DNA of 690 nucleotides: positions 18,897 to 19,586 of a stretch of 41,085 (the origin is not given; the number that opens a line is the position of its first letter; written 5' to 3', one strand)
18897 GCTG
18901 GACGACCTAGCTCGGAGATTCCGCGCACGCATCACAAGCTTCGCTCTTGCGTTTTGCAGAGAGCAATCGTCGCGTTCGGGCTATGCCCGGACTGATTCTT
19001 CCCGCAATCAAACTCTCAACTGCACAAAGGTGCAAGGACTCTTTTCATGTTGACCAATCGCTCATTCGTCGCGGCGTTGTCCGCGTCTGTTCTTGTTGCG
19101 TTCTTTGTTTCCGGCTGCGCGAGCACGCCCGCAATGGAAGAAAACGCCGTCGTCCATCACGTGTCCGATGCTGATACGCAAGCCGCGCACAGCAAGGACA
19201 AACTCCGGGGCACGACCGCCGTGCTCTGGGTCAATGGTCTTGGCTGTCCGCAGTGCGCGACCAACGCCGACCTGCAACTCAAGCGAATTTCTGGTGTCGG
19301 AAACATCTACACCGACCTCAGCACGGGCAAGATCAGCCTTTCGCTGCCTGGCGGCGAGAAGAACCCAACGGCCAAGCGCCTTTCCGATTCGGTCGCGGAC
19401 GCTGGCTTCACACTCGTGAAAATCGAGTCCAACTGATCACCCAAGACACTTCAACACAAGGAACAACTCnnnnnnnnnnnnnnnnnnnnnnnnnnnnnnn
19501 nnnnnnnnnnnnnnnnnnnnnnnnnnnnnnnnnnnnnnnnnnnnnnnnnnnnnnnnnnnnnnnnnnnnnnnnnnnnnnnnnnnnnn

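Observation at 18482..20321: Secreted poly-cysteine protein + HMA lipoprotein + outer-membrane barrel: candidate uncharacterised envelope metal-handling module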

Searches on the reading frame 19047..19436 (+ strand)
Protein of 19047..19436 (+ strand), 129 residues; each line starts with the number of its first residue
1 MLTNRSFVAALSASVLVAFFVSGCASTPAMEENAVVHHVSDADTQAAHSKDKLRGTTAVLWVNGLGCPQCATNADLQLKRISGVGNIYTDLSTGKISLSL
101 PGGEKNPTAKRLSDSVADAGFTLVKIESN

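Call 3: search_protein_families(library=pfam, proteins=[window:19047-19436:+], max_evalue=0.1)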
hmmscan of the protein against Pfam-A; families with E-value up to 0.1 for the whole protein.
window:19047-19436:+ (129 aa): 3 families
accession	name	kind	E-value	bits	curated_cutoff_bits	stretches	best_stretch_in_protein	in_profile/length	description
PF00403.32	HMA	-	9.1e-05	23.2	24.8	1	59-121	1-61/62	Heavy-metal-associated domain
PF09476.15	Pilus_CpaD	-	0.039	14.1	31.1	1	17-127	4-111/200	Pilus biogenesis CpaD protein (pilus_cpaD)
PF14437.12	MafB19-deam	-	0.09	13.1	27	0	32-73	47-91/142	MafB19-like deaminase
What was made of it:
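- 19047..19436 (+): Gene for an HMA-domain lipoprotein (129 aa). Pfam HMA 23.2 bits over model positions 1-61 of 62 (call 3).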

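Call 4: search_protein_families(library=ncbifam, proteins=[window:19047-19436:+], max_evalue=0.1)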
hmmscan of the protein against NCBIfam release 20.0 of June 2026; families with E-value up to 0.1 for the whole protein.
window:19047-19436:+ (129 aa): 10 families
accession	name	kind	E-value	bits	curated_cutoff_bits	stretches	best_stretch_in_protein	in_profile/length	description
NF033795.1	chaper_CopZ_Bs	exception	3.7e-05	23.8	91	1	58-122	2-64/66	copper chaperone CopZ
NF008262.1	PRK11033.1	equivalog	0.00012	20.7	1005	1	31-128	16-109/731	zinc/cadmium/mercury/lead-transporting ATPase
NF047957.1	CopZ_AFE_1862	equivalog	0.00026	21.3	85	1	60-122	3-60/62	CopZ family metallochaperone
TIGR00003.1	TIGR00003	subfamily_domain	0.0018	18.5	62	1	61-123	5-65/66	copper ion binding protein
NF033775.1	P_type_ZntA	exception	0.0027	16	1240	1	41-125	33-113/732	Zn(II)/Cd(II)/Pb(II) translocating P-type ATPase ZntA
NF041115.1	UxxU_metal_bind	equivalog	0.0046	17.1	95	1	56-88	4-36/74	metal-binding (seleno)protein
NF040598.1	Ala_zip_lipo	subfamily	0.011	16.3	43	1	10-50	4-42/90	Lpp/OprI family alanine-zipper lipoprotein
NF033556.1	MerTP_fusion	equivalog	0.012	15.3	180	1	45-121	109-183/186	mercuric transport protein MerTP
NF033794.2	chaper_CopZ_Eh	exception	0.077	13.1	95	0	61-122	5-64/68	copper chaperone CopZ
TIGR02052.1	MerP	equivalog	0.091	13.3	92.55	0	56-121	23-86/92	mercury resistance system periplasmic binding protein MerP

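Call 9: find_homologous_proteins(query=window:19047-19433:+, max_evalue=0.001)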
Query window:19047-19433:+ (129 aa): 107 proteins with E <= 0.001 among 122 candidates.
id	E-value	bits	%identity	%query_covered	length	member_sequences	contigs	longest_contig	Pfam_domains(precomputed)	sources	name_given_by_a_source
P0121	2.2e-77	275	100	100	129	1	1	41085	-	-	-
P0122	3.4e-65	235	83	100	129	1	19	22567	PF00403.33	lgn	-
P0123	1.4e-57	211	77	100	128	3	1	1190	PF00403.33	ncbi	-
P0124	6.4e-48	180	82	78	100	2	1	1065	PF00403.33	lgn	-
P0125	5.0e-45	170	63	85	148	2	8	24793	PF00403.33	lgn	-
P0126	4.1e-37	145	56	99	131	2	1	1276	-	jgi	jgi:copper chaperone CopZ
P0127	4.2e-37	145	65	81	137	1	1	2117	PF00403.33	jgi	jgi:copper chaperone CopZ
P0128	2.1e-34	136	65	77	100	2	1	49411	-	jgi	-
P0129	1.9e-33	133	53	96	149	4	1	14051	PF00403.33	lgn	-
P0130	2.4e-33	133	60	87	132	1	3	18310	PF00403.33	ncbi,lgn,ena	-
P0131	5.2e-33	131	56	93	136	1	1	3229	PF00403.33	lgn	-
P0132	8.7e-33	131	54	95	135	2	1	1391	PF00403.33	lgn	-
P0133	9.2e-33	131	53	95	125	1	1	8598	PF00403.33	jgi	jgi:copper chaperone CopZ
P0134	9.2e-33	131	56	82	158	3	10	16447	PF00403.33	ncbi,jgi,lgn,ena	-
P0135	9.3e-33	131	55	98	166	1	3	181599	PF00403.33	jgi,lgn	jgi:copper chaperone CopZ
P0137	2.2e-32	129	61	76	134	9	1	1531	PF00403.33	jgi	jgi:copper chaperone CopZ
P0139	3.6e-32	129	52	96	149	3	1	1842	PF00403.33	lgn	-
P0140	3.8e-32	129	52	98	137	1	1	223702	PF00403.33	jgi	-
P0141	4.2e-32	129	58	77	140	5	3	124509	PF00403.33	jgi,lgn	jgi:copper chaperone CopZ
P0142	4.7e-32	128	65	80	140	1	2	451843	PF00403.33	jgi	jgi:copper chaperone CopZ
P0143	1.1e-31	127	61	77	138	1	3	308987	PF00403.33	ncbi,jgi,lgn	-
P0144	1.4e-31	127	54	92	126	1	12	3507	PF00403.33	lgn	-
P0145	6.0e-31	125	60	77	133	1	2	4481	PF00403.33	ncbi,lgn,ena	-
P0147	8.4e-31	124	52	95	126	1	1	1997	PF00403.33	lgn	-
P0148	9.1e-31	124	51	95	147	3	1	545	PF00403.33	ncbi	-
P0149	1.1e-30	124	59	79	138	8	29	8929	PF00403.33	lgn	-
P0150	1.1e-30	124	50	96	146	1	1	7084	PF00403.33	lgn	-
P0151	1.3e-30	124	52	95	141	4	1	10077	PF00403.33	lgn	-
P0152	1.3e-30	124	57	83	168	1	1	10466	PF00403.33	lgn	-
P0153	1.5e-30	123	54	97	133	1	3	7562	PF00403.33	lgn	-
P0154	3.6e-30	122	47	98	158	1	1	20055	PF00403.33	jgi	jgi:copper chaperone CopZ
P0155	6.6e-30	121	52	85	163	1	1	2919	PF00403.33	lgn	-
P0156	6.7e-30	121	50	98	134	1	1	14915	PF00403.33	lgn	-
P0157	8.0e-30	121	58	84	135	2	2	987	PF00403.33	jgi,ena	jgi:copper chaperone CopZ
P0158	8.8e-30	121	60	76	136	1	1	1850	PF00403.33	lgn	-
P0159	9.8e-30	121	50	97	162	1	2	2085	PF00403.33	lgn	-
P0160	1.2e-29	121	55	80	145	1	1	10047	PF00403.33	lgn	-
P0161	1.4e-29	120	50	94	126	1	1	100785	PF00403.33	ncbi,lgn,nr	ncbi:MAG TPA: heavy metal-associated domain-containing protein [Phycisphaerales bacterium]|nr:heavy 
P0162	1.5e-29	120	58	78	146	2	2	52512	PF00403.33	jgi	jgi:copper chaperone CopZ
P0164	3.9e-29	119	53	82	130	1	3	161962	PF00403.33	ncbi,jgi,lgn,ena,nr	ncbi:MAG TPA: heavy-metal-associated domain-containing protein [Phycisphaerales bacterium]|nr:heavy-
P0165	4.8e-29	119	55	88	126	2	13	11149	PF00403.33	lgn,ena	-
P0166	6.2e-29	118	48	99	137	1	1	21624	PF00403.33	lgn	-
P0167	7.4e-29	118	50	95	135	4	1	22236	PF00403.33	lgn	-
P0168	7.5e-29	118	52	93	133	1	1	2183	PF00403.33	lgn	-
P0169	8.1e-29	118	55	84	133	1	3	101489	PF00403.33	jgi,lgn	jgi:copper chaperone CopZ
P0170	1.3e-28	117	59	76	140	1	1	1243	PF00403.33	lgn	-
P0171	1.9e-28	117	49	99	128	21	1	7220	PF00403.33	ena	-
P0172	2.2e-28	117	59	79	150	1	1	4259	PF00403.33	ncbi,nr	ncbi:MAG: heavy metal-associated domain-containing protein [Planctomycetota bacterium]|nr:heavy meta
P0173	2.4e-28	116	56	78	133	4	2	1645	PF00403.33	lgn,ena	-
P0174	3.0e-28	116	48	95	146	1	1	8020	PF00403.33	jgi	jgi:copper chaperone CopZ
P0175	3.1e-28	116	56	78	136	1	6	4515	PF00403.33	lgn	-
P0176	5.2e-28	115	51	96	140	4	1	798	PF00403.33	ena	-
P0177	5.4e-28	115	48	96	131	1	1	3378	PF00403.33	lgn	-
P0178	5.7e-28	115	49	97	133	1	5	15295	PF00403.33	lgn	-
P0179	5.9e-28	115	57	77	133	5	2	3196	PF00403.33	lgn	-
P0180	6.0e-28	115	53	89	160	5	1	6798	PF00403.33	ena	-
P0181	6.1e-28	115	50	93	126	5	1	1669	PF00403.33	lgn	-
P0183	1.3e-27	114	58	76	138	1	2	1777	PF00403.33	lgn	-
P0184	1.8e-27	114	56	76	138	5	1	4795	PF00403.33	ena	-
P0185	3.4e-27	113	55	83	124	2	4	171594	PF00403.33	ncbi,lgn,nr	ncbi:MAG: heavy-metal-associated domain-containing protein [Phycisphaerae bacterium]|nr:heavy-metal-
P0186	5.2e-27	112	58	76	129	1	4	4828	PF00403.33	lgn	-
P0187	7.1e-27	112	57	76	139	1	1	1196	PF00403.33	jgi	jgi:copper chaperone CopZ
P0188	9.9e-27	111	50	87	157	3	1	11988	PF00403.33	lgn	-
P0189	1.0e-26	111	47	99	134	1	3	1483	PF00403.33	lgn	-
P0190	1.2e-26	111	47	97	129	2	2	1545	PF00403.33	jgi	jgi:copper chaperone CopZ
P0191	2.9e-26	110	49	84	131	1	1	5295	PF00403.33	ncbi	-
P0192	4.3e-26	109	45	98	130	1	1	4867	PF00403.33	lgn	-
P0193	6.2e-26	109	49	84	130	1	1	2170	PF00403.33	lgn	-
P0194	7.6e-26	108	46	98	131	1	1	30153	PF00403.33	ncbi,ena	-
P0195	1.4e-25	108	46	97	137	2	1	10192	PF00403.33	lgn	-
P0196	5.1e-25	106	42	99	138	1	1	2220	PF00403.33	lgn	-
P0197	6.0e-25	105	54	76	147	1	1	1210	PF00403.33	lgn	-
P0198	1.2e-24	104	52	83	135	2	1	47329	PF00403.33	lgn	-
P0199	1.3e-24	104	50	88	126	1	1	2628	PF00403.33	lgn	-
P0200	2.2e-24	104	53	79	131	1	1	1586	PF00403.33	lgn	-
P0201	2.3e-24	104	47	98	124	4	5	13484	PF00403.33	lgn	-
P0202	3.0e-24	103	44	98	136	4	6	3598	PF00403.33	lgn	-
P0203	4.2e-24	103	46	84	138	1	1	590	PF00403.33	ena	-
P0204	1.5e-23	101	44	98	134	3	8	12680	PF00403.33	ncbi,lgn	-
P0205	5.0e-23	99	45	91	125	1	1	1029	PF00403.33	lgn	-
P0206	5.3e-23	99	44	96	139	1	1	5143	PF00403.33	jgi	jgi:copper chaperone CopZ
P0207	8.2e-23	99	46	88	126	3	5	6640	PF00403.33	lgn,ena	-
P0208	1.8e-22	97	43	94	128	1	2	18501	PF00403.33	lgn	-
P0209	3.1e-22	97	47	95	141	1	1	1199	PF00403.33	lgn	-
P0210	3.6e-22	96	47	81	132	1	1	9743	PF00403.33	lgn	-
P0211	9.4e-22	95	43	98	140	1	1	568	PF00403.33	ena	-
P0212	1.2e-21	95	52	91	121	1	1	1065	PF00403.33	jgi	jgi:copper chaperone CopZ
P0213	1.6e-21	94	41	95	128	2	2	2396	PF00403.33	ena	-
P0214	1.9e-21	94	48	77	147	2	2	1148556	PF00403.33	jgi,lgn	jgi:copper chaperone CopZ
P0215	2.5e-21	94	44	95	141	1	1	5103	PF00403.33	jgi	jgi:copper chaperone CopZ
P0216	7.0e-21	92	44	95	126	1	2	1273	PF00403.33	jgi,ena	-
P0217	1.1e-20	92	46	84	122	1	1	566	PF00403.33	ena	-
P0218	3.3e-20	90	44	91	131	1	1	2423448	PF00403.33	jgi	jgi:copper chaperone CopZ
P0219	9.1e-20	89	52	72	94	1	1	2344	PF00403.33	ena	-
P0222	1.4e-18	85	48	75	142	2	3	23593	PF00403.33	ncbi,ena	-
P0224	2.7e-17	81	39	93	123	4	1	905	PF00403.33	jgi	jgi:copper chaperone CopZ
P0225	3.5e-16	77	39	95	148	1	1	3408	PF00403.33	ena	-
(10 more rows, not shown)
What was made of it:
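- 19047..19436 (+): 107 homologues, most with PF00403 (call 9).
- On HMA domain (PF00403): Most of its 107 homologues carry PF00403 (call 9).
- Checked: Most of its homologues carry a precomputed PF00403 hit (call 9).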

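Call 57: search_solved_structures(query=A3, max_evalue=0.01, show_alignments=2)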
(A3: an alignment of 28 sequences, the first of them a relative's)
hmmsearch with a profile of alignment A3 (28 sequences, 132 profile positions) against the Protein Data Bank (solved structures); distinct sequences matched with E-value up to 0.01: 43.
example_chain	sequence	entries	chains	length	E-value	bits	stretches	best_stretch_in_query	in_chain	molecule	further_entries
7xuk_A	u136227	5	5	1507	1.6e-36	128.4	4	51-124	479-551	Copper-transporting ATPase 2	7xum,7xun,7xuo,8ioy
7si3_A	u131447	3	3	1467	2e-36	128.1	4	48-124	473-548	P-type Cu(+) transporter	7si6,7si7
1p6t_A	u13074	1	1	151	7.5e-16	61.5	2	60-127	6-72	Potential copper-transporting ATPase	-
2rml_A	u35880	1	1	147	5.6e-15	58.6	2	57-126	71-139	Copper-transporting P-type ATPase copA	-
2ew9_A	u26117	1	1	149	2.1e-14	56.8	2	61-124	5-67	Copper-transporting ATPase 2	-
2rop_A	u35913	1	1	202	5.8e-13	52.1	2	60-124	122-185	Copper-transporting ATPase 2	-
1k0v_A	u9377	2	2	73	1.7e-11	47.4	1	61-130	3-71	CopZ | similar to mercuric transport protein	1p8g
8q73_A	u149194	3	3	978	1.7e-10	44.1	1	62-124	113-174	Copper-transporting ATPase HMA4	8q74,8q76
6ff2_A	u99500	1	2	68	3.3e-10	43.2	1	63-127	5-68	Copper chaperone CopZ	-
2qif_A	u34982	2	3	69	3.9e-10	43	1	61-128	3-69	Copper chaperone copZ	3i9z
2ldi_A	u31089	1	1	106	6.4e-09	39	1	63-127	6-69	Zinc-transporting ATPase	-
2l3m_A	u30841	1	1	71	8.5e-09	38.6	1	60-123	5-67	Copper-ion-binding protein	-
1kvi_A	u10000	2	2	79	1.2e-08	38.2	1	60-126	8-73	Copper-transporting ATPase 1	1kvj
2k1r_A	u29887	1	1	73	1.3e-08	38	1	60-125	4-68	Copper-transporting ATPase 1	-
3cjk_B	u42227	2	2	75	1.6e-08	37.8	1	60-126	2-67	Copper-transporting ATPase 1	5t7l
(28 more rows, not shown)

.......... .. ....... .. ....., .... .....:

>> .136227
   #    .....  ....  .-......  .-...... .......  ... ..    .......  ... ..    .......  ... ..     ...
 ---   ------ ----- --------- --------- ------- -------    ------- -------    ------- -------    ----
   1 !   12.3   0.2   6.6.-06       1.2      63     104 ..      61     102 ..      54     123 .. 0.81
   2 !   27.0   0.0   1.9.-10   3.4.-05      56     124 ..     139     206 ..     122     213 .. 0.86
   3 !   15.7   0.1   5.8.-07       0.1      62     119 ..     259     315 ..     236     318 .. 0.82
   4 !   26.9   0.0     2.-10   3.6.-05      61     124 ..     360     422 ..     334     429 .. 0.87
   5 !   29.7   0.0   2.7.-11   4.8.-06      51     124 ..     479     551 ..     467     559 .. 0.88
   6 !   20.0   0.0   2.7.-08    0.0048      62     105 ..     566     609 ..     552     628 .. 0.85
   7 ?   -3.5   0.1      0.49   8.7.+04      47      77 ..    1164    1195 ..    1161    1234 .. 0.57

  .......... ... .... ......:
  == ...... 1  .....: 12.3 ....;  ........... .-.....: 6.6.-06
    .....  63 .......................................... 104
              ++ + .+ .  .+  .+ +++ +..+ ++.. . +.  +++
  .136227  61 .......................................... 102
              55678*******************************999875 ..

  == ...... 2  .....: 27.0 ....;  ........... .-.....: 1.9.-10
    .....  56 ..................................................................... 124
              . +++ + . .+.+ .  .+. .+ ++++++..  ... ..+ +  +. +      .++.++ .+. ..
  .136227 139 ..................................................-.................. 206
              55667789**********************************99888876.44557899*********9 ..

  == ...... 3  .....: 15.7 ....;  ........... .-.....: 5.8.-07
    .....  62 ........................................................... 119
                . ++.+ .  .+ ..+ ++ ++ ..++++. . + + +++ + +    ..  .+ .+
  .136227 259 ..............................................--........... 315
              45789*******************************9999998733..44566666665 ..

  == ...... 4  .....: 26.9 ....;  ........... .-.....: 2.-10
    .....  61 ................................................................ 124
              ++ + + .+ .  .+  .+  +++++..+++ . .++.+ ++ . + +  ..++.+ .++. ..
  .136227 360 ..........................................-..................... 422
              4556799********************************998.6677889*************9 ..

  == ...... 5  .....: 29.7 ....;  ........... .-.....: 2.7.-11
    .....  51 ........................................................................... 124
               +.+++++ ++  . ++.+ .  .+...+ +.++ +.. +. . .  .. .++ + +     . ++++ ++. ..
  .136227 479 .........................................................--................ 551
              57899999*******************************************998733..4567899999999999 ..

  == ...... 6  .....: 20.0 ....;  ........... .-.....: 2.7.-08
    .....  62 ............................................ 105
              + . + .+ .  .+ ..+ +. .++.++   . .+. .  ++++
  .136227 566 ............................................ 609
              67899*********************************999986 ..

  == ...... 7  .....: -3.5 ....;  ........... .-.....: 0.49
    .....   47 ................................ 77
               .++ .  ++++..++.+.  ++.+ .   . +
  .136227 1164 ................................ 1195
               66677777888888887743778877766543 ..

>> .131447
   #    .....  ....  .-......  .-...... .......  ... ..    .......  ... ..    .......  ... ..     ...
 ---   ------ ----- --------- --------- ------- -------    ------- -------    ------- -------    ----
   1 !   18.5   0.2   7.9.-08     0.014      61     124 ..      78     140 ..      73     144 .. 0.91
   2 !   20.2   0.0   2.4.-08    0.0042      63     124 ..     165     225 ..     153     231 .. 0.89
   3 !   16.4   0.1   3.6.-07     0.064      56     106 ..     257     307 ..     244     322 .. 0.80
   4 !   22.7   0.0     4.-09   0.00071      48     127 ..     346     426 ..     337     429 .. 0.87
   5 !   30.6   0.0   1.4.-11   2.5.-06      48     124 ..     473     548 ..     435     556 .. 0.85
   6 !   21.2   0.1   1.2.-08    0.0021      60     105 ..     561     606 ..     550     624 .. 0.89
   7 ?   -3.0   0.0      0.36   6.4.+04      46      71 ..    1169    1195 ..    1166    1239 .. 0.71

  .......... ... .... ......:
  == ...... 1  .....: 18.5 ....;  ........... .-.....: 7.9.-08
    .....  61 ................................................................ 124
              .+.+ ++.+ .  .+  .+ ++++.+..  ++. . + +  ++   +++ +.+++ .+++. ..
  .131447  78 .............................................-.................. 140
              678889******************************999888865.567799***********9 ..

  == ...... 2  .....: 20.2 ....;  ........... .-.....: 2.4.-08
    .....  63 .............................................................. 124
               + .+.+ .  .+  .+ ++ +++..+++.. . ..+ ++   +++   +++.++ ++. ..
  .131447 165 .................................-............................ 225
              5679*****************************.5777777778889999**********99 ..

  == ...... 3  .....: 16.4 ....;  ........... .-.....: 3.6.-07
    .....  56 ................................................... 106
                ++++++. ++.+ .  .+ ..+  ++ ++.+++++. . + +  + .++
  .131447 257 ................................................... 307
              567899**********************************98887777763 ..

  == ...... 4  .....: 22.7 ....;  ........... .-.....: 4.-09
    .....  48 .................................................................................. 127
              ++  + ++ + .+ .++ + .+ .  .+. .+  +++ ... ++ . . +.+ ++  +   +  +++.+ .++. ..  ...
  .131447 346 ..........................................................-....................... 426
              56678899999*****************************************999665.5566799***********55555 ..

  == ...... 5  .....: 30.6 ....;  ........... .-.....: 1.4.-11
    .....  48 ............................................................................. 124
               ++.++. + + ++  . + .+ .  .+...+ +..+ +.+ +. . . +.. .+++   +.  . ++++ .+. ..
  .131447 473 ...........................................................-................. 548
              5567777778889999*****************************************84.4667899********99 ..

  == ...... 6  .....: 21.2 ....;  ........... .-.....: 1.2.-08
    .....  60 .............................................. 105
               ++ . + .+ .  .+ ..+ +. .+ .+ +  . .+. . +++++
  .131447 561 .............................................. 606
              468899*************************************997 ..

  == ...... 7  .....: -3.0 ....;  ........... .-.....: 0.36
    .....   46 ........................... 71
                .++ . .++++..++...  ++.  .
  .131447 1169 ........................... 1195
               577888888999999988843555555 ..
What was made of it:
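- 19047..19436 (+): The family profile matches Cu-ATPase metal-binding domains and CopZ (call 57).
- On HMA domain (PF00403): The family profile hits CopZ at 1.7e-11 and Cu-ATPase domains more strongly (call 57).
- The HMA profile matches CopZ at 1.7e-11 and Cu-ATPase domains more strongly, against MerP at 2e-7 and ZntA at 3e-3 (call 57).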

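Call 63: find_related_loci(query=A3, collection=metagenome_contigs, flank=3000)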
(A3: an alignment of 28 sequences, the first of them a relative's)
Query A3 (129 aa) in metagenome_contigs; peptide patterns used: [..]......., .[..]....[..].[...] (x = any residue, [..] = any of these).
96 stretches matched a pattern; 39 encode a relative of the query (tblastn E <= 1e-3); 39 distinct loci.
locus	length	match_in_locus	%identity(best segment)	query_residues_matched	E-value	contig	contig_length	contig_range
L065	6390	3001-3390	56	1-128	2e-45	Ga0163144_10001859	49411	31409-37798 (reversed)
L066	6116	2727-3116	56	1-128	2e-45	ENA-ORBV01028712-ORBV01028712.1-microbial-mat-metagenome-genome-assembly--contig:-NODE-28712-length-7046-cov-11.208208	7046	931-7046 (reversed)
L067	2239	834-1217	54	4-127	2e-40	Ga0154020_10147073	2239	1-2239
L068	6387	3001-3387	55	6-129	2e-39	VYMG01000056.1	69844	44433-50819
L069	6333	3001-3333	58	21-128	2e-39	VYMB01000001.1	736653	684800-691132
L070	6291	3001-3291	61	31-128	1e-38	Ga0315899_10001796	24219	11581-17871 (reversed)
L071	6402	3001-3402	52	1-127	1e-38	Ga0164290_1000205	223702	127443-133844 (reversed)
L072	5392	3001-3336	56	23-128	2e-37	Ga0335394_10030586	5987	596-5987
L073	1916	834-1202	52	8-128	4e-37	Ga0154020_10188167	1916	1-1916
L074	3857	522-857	55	23-128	8e-37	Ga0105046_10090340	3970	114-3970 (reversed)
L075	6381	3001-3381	50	1-128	2e-36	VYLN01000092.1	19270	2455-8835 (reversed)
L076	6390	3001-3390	48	3-127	7e-35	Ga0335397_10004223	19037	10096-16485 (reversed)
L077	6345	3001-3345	53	13-127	5e-35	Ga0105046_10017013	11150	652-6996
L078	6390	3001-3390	48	3-127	7e-35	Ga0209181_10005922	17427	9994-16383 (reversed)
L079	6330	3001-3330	53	23-128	2e-33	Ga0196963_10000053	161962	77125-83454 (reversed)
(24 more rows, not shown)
